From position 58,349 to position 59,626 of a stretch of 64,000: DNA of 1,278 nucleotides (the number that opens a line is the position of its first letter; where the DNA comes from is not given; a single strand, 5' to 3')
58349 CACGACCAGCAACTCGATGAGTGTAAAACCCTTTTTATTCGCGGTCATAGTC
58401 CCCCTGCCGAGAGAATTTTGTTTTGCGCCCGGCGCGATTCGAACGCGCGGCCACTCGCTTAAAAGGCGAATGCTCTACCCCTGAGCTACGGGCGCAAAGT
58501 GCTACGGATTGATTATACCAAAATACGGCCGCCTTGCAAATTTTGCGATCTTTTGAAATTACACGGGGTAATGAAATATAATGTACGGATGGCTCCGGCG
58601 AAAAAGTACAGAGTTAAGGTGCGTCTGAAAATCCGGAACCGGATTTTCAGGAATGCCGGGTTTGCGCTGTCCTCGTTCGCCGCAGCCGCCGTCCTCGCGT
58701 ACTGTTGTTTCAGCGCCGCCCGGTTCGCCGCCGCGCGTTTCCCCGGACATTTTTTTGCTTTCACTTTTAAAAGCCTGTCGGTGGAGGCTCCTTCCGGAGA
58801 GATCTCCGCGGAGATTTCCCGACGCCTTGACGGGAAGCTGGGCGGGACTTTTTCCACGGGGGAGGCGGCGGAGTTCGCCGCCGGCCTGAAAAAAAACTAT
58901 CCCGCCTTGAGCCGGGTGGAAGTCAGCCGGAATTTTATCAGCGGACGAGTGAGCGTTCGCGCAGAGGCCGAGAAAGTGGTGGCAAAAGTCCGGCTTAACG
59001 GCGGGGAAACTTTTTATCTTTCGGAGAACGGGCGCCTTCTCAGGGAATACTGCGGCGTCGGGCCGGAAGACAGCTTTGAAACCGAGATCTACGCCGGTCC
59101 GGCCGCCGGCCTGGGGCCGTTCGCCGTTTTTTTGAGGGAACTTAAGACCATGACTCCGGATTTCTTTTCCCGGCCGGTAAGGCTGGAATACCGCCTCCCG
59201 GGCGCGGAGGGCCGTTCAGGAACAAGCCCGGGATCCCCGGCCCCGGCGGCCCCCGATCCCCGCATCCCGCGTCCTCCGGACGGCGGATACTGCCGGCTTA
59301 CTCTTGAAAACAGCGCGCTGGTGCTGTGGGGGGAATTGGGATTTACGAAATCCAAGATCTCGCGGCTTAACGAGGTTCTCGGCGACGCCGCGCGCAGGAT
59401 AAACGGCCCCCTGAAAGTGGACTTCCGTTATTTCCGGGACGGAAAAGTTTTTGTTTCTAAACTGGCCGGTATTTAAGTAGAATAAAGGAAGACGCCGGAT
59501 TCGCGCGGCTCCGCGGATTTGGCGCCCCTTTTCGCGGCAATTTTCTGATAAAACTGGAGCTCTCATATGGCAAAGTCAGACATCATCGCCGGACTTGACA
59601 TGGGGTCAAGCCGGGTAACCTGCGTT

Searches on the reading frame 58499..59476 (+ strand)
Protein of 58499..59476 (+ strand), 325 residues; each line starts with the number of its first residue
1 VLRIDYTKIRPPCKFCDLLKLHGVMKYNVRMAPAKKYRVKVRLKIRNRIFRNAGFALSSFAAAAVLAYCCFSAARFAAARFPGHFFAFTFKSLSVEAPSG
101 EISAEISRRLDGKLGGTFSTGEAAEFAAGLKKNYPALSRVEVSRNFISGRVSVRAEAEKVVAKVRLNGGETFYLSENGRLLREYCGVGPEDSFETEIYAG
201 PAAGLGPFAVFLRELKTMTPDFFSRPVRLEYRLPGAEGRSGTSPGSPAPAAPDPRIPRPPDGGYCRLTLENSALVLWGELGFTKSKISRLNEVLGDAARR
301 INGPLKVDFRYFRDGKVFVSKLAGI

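Call 4: search_protein_families(library=pfam, proteins=[window:58499-59476:+], max_evalue=0.1)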
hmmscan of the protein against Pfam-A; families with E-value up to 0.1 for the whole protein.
window:58499-59476:+ (325 aa): 0 families

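Call 51: search_protein_families(library=pfam, proteins=[window:58589-59476:+], max_evalue=0.01)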
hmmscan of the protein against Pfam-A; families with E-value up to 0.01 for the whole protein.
window:58589-59476:+ (295 aa): 0 families
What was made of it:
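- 58589..63060 (+): An ftsQ-like gene (by position only), then ftsA (59567-60799), ftsZ (60807-61961) and pilT (61972-63060). The ftsQ-like gene has no Pfam hit (call 51).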
